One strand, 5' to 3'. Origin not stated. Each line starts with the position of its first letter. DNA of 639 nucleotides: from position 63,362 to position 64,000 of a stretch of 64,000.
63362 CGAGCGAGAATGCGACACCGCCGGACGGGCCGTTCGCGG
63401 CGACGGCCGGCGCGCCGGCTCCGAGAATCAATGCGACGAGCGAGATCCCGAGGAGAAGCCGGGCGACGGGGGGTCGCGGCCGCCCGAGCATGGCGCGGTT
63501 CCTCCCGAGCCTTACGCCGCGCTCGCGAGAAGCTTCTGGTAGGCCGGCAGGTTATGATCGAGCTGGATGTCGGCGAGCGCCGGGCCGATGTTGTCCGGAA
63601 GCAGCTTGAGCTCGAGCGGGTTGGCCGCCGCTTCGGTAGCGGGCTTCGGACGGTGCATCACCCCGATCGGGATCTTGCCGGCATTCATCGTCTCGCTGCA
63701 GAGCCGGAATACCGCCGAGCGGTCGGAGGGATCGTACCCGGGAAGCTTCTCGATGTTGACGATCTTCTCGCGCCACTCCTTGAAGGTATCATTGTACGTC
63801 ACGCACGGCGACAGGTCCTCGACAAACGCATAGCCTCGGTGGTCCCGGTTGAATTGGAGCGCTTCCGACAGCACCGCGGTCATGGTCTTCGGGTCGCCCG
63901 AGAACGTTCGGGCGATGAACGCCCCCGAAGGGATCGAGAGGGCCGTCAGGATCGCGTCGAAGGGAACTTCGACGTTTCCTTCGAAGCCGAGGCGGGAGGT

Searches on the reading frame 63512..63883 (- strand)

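Call 34: search_protein_families(library=pfam, proteins=[window:63512-63883:-])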
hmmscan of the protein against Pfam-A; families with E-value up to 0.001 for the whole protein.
window:63512-63883:- (123 aa): 1 family
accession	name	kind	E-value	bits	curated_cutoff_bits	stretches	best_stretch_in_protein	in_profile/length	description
PF12367.13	PFO_beta_C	-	9.7e-08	32.4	24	1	27-81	1-55/66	Pyruvate ferredoxin oxidoreductase beta subunit C terminal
